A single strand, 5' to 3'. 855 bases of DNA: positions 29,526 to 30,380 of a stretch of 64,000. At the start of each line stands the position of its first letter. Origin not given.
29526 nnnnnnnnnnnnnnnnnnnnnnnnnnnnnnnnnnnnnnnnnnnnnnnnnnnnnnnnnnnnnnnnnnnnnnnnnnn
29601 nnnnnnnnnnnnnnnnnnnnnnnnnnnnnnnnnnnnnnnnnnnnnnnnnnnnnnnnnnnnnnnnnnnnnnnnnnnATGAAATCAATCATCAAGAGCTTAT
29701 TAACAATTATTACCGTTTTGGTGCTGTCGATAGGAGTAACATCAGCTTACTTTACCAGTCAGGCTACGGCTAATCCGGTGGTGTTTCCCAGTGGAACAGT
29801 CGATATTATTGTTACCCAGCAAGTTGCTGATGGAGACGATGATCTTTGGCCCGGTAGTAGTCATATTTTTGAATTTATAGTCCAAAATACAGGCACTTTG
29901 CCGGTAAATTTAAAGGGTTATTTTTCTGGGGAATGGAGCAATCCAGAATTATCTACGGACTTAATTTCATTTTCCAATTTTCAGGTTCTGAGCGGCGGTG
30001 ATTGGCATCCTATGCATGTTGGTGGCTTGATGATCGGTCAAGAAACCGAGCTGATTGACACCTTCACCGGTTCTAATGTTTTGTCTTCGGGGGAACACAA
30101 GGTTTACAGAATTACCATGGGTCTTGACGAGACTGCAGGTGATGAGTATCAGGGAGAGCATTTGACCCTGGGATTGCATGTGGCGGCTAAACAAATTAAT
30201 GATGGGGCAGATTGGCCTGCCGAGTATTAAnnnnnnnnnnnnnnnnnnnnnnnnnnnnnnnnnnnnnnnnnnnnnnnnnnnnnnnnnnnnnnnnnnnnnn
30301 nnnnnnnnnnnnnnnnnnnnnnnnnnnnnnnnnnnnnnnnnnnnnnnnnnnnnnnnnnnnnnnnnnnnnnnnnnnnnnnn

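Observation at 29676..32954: TasA/camelysin-like fibre operon with dedicated SipW signal peptidase and second AYFS-signal substrate, followed by a CAP-domain surface protein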

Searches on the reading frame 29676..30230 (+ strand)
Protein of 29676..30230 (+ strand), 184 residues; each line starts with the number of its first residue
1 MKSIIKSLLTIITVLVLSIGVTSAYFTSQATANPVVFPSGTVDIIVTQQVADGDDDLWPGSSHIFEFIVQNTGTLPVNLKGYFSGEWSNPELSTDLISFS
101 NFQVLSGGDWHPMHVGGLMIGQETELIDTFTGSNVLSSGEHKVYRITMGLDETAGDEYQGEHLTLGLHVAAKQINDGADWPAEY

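Call 5: search_protein_families(library=pfam, proteins=[window:29676-30230:+], max_evalue=1)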
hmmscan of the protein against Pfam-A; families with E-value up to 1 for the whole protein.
window:29676-30230:+ (184 aa): 1 family
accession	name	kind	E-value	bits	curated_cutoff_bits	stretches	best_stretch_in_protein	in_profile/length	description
PF12389.13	Peptidase_M73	-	6.2e-07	29.9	22.5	1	10-78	12-79/196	Camelysin metallo-endopeptidase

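Call 6: search_protein_families(library=ncbifam, proteins=[window:29676-30230:+], max_evalue=1)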
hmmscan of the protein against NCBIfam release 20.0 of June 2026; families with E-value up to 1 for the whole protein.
window:29676-30230:+ (184 aa): 4 families
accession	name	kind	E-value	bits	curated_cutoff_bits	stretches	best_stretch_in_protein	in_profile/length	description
TIGR04088.1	cognate_SipW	domain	5.2e-06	26.5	19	1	9-42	2-34/34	SipW-dependent-type signal peptide-containing protein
TIGR04090.1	exp_by_SipW_IV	subfamily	0.0014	18.4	60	1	6-89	2-84/241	BsaA family SipW-dependent biofilm matrix protein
TIGR04429.1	Phr_nterm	subfamily_domain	0.03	14.8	25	1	1-23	1-23/28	Phr family secreted Rap phosphatase inhibitor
NF053514.2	JUQZ_fam_ocin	equivalog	0.11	12.8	40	1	1-47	1-41/107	BLB8/JUQZ-1 family protein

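Call 10: find_encoding_contigs(protein=window:29676-30230:+, flank=10000, max_places=6)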
Protein window:29676-30230:+ (184 aa): 5 contigs read that carry it; 3 places shown.
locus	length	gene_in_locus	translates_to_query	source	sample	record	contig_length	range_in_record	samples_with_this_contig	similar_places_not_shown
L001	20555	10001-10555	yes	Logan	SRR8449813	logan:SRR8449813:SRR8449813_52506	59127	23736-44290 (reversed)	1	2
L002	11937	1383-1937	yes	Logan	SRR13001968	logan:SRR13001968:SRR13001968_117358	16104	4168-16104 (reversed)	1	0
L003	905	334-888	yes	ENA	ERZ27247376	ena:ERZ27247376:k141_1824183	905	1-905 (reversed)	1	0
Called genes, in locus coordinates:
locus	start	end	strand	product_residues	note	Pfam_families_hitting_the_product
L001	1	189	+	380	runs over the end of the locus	PF02646:RmuC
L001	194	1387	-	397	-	-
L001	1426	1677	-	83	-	PF00403:HMA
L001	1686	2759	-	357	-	PF13386:DsbD_2, PF02683:DsbD_TM (weak), PF13473:Cupredoxin_1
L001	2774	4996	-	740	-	PF00403:HMA, PF00122:E1-E2_ATPase, PF00702:Hydrolase, PF08282:Hydrolase_3 (faint)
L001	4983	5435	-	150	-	PF12840:HTH_20, PF01022:HTH_5, PF21476:PF0610-like_N (faint), PF04945:YHS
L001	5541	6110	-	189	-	-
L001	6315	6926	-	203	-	PF00293:NUDIX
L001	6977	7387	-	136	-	PF00293:NUDIX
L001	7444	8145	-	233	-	PF00300:His_Phos_1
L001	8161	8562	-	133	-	PF14340:DUF4395 (weak)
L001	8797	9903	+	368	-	PF00574:CLP_protease (weak), PF25145:NfeD1b_N (weak), PF01343:Peptidase_S49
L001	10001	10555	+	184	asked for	PF12389:Peptidase_M73 (weak)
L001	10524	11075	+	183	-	-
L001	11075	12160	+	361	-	-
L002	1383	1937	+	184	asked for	PF12389:Peptidase_M73 (weak)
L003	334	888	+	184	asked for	PF12389:Peptidase_M73 (weak)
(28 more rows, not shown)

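Call 11: find_homologous_proteins(query=window:29676-30230:+)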
Query window:29676-30230:+ (184 aa): 3 proteins with E <= 0.001 among 42 candidates.
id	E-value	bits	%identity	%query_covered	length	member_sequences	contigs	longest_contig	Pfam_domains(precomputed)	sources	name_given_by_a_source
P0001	5.1e-112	390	95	100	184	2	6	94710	PF12389.14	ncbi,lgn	-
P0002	1.8e-56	209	56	100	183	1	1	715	PF12389.14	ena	-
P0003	2.1e-50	189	52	100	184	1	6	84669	PF12389.14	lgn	-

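Call 12: find_encoding_contigs(protein=P0003, flank=10000, max_places=4)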
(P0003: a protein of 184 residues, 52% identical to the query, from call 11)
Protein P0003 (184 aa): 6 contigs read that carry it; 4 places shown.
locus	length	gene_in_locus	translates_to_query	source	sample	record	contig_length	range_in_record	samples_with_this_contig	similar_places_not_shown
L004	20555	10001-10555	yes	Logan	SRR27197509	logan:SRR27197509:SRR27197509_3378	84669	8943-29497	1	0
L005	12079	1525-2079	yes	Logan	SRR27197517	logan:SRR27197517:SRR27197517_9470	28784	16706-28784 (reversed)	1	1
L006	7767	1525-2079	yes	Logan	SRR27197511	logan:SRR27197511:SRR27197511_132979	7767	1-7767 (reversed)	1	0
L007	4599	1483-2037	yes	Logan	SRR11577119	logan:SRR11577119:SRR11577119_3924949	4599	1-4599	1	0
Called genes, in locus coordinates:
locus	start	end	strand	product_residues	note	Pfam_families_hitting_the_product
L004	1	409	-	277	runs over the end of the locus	PF12008:EcoR124_C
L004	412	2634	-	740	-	PF04313:HSDR_N, PF00270:DEAD, PF04851:ResIII, PF18766:SWI2_SNF2, PF22679:T1R_D3-like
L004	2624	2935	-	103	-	PF14213:DUF4325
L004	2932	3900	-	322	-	-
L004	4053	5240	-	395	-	PF01420:Methylase_S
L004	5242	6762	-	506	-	PF00078:RVT_1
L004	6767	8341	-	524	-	PF12161:HsdM_N, PF02384:N6_Mtase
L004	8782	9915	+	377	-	PF25145:NfeD1b_N, PF01343:Peptidase_S49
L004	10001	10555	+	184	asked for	PF12389:Peptidase_M73 (weak)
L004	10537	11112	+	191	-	PF10502:Peptidase_S26 (faint)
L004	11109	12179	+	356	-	-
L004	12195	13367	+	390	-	PF00188:CAP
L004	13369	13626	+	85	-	-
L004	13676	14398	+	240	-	PF00483:NTP_transferase, PF12804:NTP_transf_3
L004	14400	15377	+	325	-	-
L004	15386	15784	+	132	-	-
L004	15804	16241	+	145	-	-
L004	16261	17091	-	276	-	PF00950:ABC-3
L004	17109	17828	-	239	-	PF00005:ABC_tran, PF02463:SMC_N (weak), PF13175:AAA_15 (faint), PF13304:AAA_21 (weak)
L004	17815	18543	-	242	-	PF01182:Glucosamine_iso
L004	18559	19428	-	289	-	PF01297:ZnuA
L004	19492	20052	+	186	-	PF01765:RRF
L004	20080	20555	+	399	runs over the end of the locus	PF02163:Peptidase_M50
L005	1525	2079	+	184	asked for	PF12389:Peptidase_M73 (weak)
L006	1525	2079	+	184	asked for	PF12389:Peptidase_M73 (weak)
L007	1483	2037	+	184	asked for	PF12389:Peptidase_M73 (weak)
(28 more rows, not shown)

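Call 13: find_encoding_contigs(protein=P0001, flank=10000, max_places=4)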
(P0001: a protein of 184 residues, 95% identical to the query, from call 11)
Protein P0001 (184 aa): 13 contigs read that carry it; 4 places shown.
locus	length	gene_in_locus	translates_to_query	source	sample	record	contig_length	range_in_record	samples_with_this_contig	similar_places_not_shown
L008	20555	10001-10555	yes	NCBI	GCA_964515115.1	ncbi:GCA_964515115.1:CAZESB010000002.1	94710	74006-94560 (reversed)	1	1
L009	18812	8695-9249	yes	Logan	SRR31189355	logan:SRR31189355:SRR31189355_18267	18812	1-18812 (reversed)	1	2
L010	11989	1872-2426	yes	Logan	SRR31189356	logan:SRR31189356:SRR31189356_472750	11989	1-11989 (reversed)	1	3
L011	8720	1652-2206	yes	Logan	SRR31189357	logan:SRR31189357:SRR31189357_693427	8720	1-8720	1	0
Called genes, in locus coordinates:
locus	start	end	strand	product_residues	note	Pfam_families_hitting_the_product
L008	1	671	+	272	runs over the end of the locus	?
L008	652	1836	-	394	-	-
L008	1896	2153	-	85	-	PF00403:HMA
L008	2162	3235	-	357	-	PF13386:DsbD_2, PF02683:DsbD_TM (weak), PF13473:Cupredoxin_1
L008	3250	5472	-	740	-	PF00403:HMA, PF00122:E1-E2_ATPase, PF00702:Hydrolase, PF08282:Hydrolase_3 (faint)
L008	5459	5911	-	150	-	PF12840:HTH_20, PF01022:HTH_5, PF21476:PF0610-like_N (weak), PF01978:TrmB (faint), PF04945:YHS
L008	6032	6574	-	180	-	-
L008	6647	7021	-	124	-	PF12643:MazG-like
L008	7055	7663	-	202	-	PF00293:NUDIX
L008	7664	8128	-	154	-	PF00293:NUDIX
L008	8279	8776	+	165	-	-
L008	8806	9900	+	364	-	PF00574:CLP_protease (faint), PF25145:NfeD1b_N, PF01343:Peptidase_S49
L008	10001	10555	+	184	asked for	PF12389:Peptidase_M73 (weak)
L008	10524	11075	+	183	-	-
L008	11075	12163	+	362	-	-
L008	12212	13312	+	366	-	PF00188:CAP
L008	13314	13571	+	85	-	-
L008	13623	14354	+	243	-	PF00483:NTP_transferase, PF12804:NTP_transf_3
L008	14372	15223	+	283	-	-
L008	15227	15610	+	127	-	-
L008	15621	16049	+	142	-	-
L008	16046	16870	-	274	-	PF00950:ABC-3, PF01032:FecCD (weak)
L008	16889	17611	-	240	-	PF01637:ATPase_2 (faint), PF02463:SMC_N (weak), PF00005:ABC_tran, PF13175:AAA_15 (faint), PF13401:AAA_22 (weak), PF13304:AAA_21 (weak)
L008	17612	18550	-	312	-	PF01297:ZnuA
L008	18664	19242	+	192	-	PF01765:RRF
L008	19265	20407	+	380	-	PF02163:Peptidase_M50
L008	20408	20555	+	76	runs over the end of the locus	-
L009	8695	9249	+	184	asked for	PF12389:Peptidase_M73 (weak)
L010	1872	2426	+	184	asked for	PF12389:Peptidase_M73 (weak)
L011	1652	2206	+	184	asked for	PF12389:Peptidase_M73 (weak)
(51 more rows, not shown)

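Call 16: find_related_loci(query=A1, collection=genome_contigs, flank=8000)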
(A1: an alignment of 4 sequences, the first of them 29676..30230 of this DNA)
Query A1 (184 aa) in genome_contigs; peptide patterns used: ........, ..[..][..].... (x = any residue, [..] = any of these).
77 stretches matched a pattern; 1 encode a relative of the query (tblastn E <= 1e-3); 1 distinct loci.
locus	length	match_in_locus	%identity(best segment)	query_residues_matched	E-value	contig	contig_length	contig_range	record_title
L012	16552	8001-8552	95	1-184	4e-118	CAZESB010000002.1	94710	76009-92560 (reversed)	MAG TPA_asm: uncultured Pseudomonadales bacterium isolate SRP193661_co1_63 genome assembly, contig: NODE_280_length_9471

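Call 22: find_homologous_proteins(query=A1, max_evalue=0.01)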
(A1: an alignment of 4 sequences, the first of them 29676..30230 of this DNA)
Query A1 (4 sequences) (184 aa, profile of the alignment): 8 proteins with E <= 0.01 among 5168 candidates.
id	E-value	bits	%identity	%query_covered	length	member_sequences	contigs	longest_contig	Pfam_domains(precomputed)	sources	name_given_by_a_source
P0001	2.6e-103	361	95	100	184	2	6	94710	PF12389.14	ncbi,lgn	-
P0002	2.5e-98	345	56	100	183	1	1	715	PF12389.14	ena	-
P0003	1.4e-96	340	52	100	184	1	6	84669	PF12389.14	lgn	-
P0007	7.5e-24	102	31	91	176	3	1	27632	PF12389.14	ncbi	-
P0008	1.2e-9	56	28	94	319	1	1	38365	PF12389.14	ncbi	-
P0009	4.2e-9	54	38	26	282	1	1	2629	PF12389.14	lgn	-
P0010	2.2e-8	52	23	97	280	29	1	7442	PF12389.14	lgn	-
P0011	1.7e-4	39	31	60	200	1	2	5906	PF12389.14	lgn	-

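Call 26: find_encoding_contigs(protein=P0007, flank=8000, max_places=2)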
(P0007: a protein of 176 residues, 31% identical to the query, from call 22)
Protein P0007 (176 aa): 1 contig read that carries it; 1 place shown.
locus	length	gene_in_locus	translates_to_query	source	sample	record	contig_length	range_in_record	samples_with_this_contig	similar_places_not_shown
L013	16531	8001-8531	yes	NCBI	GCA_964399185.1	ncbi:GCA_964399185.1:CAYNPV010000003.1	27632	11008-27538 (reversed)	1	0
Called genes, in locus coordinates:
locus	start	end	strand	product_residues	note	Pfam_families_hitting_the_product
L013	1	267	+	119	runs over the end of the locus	?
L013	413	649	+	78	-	-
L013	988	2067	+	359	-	-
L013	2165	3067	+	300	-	-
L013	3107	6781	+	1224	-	PF00092:VWA, PF13519:VWA_2, PF13768:VWA_3 (weak), PF13620:CarboxypepD_reg (faint), PF17210:SdrD_B, PF17802:SpaA (faint), PF22904:NOMO1-like_2nd (faint), PF00932:LTD, +1 more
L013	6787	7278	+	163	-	-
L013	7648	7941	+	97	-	-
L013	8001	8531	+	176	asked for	PF12389:Peptidase_M73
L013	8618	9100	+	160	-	-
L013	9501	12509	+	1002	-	PF00877:NLPC_P60 (faint), PF05708:Peptidase_C92, PF00932:LTD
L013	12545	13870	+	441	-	PF16656:Pur_ac_phosph_N (weak)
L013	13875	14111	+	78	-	-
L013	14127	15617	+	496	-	PF13567:DUF4131, PF03772:Competence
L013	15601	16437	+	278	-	PF25281:MBL_MAP1B (faint), PF00753:Lactamase_B, PF23023:Anti-Pycsar_Apyc1 (faint), PF12706:Lactamase_B_2 (weak)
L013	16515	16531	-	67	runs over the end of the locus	-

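Call 27: find_encoding_contigs(protein=P0008, flank=8000, max_places=2)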
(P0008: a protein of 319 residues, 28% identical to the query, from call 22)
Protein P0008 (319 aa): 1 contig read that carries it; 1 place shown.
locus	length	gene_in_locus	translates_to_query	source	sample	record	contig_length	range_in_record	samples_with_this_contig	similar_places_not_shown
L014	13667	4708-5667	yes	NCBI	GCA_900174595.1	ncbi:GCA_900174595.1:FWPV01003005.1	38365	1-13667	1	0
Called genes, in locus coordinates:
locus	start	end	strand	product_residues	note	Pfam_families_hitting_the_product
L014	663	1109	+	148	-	PF02369:Big_1, PF09134:Invasin_D3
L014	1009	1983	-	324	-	-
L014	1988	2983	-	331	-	-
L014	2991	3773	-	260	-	-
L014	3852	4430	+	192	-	-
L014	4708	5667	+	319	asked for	PF12389:Peptidase_M73 (weak)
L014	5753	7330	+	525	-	-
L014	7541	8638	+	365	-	-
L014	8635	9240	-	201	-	-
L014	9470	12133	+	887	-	PF00133:tRNA-synt_1, PF09334:tRNA-synt_1g, PF13603:tRNA-synt_1_2, PF00133:tRNA-synt_1, PF09334:tRNA-synt_1g, PF08264:Anticodon_1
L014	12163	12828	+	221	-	PF06514:PsbU (faint), PF10531:SLBB, PF12836:HHH_3, PF00633:HHH (weak)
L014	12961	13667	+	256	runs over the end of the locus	-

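Call 28: predict_structure(alignment_id=A2)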
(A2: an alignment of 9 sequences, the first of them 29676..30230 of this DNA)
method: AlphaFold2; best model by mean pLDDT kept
length: 184 residues; sequences in the alignment: 9
mean_pLDDT: 70.0   pTM: 0.67
mean pLDDT of the five models: 70.0, 68.0, 65.6, 57.3, 54.5
residues with pLDDT >= 90: 18; 70-90: 99; 50-70: 23; < 50: 44
segments of 3 or more residues with pLDDT < 50: 1-37, 48-54
pLDDT, mean of each block of 10 residues (from residue 1): 37 32 32 47 56 61 83 81 83 90 89 83 84 84 88 86 78 69 55
secondary structure, 60 per line:
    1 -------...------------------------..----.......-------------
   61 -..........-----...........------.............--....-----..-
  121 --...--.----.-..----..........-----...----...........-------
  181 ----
elements in order: E41-47 E62-71 E77-87 E97-106 E109-112 E123-125 E141-150 E163-173

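Call 29: search_protein_families(library=ncbifam, proteins=[L013:8618-9100:+, L013:7648-7941:+, L013:6787-7278:+, L014:3852-4430:+, L014:5753-7330:+, L014:7541-8638:+, L004:10537-11112:+, L004:11109-12179:+, L013:12545-13870:+], max_evalue=0.01)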
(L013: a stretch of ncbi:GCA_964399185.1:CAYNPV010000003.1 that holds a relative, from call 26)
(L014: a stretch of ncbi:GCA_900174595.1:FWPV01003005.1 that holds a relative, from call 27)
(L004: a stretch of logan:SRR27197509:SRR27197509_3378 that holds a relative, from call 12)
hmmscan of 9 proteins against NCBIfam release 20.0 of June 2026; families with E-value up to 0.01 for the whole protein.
L013:8618-9100:+ (160 aa): 3 families
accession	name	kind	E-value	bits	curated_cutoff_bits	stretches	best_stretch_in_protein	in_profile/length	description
TIGR02228.1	sigpep_I_arch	equivalog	9.5e-31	106.8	51.85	1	4-148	6-153/158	signal peptidase I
NF046067.1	SigPepSipWBacil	equivalog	3e-29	101.9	190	1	4-146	11-159/189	signal peptidase I SipW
TIGR02227.1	sigpep_I_bact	equivalog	2.3e-07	30.8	47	1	10-71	5-68/162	signal peptidase I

L013:7648-7941:+ (97 aa): 0 families

L013:6787-7278:+ (163 aa): 0 families

L014:3852-4430:+ (192 aa): 0 families

L014:5753-7330:+ (525 aa): 3 families
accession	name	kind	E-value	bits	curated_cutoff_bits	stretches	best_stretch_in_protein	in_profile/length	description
NF046067.1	SigPepSipWBacil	equivalog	5e-39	133.8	190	1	4-184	5-185/189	signal peptidase I SipW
TIGR02228.1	sigpep_I_arch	equivalog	1e-31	109.9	51.85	1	7-165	3-156/158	signal peptidase I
TIGR02227.1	sigpep_I_bact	equivalog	0.00016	21.6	47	1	37-102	20-84/162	signal peptidase I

L014:7541-8638:+ (365 aa): 0 families

L004:10537-11112:+ (191 aa): 3 families
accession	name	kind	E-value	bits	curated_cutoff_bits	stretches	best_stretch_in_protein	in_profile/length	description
TIGR02228.1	sigpep_I_arch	equivalog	1.4e-19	70.5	51.85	1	38-160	6-135/158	signal peptidase I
NF046067.1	SigPepSipWBacil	equivalog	4.8e-15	55.6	190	1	52-157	29-139/189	signal peptidase I SipW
TIGR02227.1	sigpep_I_bact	equivalog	8.4e-07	29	47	1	45-100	4-63/162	signal peptidase I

L004:11109-12179:+ (356 aa): 0 families

L013:12545-13870:+ (441 aa): 0 families

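Call 31: fold_search(model_id=the predicted structure, library=pdb)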
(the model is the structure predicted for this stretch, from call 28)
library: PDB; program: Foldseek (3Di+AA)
matches with E <= 10: 1654; with E <= 0.001: 1
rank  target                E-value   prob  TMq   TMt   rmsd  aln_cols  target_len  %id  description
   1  8aur_A                2.5e-05  1.00  0.49  0.41  11.5       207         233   12  Cryo-EM structure of a TasA fibre (released 2022-11-30)
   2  5iqm_A                3.1e-03  0.97  0.31  0.39   8.6       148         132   11  Crystal structure of the E. coli type 1 pilus subunit FimG (engineered variant with substitution Q134E; N-terminal Fim (released 2016-07-06)
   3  7fe5_A                3.8e-03  1.00  0.45  0.44   7.9       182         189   15  AvmM Catalyzes Macrocyclization in Alchivemycin A Biosynthesis (released 2021-09-01)
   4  4r7x_A                4.1e-03  0.97  0.32  0.37  16.1       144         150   14  Crystal structure of N-lobe of human ARRDC3(1-180) (released 2014-10-01)
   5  7fe0_A                4.3e-03  0.99  0.41  0.40   8.5       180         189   16  AvmM Catalyzes Macrocyclization in Alchivemycin A Biosynthesis (released 2021-09-01)
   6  9dnm_A                4.5e-03  0.89  0.29  0.15  13.5       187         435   11  Structure of rat beta-arrestin 1 bound to allosteric inhibitor (released 2025-01-22)
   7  8xck_F                4.8e-03  0.94  0.30  0.21   7.5       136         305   11  Closed state of central tail fiber of bacteriophage lambda (released 2024-05-01)
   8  3bfq_G                5.3e-03  0.96  0.31  0.39   8.4       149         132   11  Crystal structure of truncated FimG (FimGt) in complex with the donor strand peptide of FimF (DSF) (released 2008-03-04)
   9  5iqo_A                5.3e-03  0.82  0.26  0.33   9.5       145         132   14  Crystal structure of the E. coli type 1 pilus subunit FimG (engineered variant with substitutions Q134E and S138E; N-t (released 2016-07-06)
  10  8jru_A                5.9e-03  0.89  0.31  0.19  13.7       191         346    9  Cryo-EM structure of the glucagon receptor bound to beta-arrestin 1 in ligand-free state (released 2023-08-16)
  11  8jrv_A                5.9e-03  0.87  0.30  0.17  13.7       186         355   10  Cryo-EM structure of the glucagon receptor bound to glucagon and beta-arrestin 1 (released 2023-08-16)
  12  6fvi                  7.3e-03  0.99  0.34  0.42  15.0       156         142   15  ASH / PapD-like domain of human CEP192 (PapD-like domain 7) (released 2019-03-20)
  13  5fqe_A                7.3e-03  0.96  0.33  0.12   9.0       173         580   10  The details of glycolipid glycan hydrolysis by the structural analysis of a family 123 glycoside hydrolase from Clostr (released 2016-03-30)
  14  4c47_A                7.8e-03  0.96  0.30  0.29  10.9       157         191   11  Salmonella enterica trimeric lipoprotein SadB (released 2014-01-08)
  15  3jwn_G                7.8e-03  0.89  0.30  0.36  13.7       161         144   12  Complex of FimC, FimF, FimG and FimH (released 2010-06-16)
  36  7ueg_A                1.4e-02  0.84  0.31  0.32  12.3       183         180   12  Cryo-EM of bundling pili from Pyrobaculum calidifontis (released 2022-06-29)
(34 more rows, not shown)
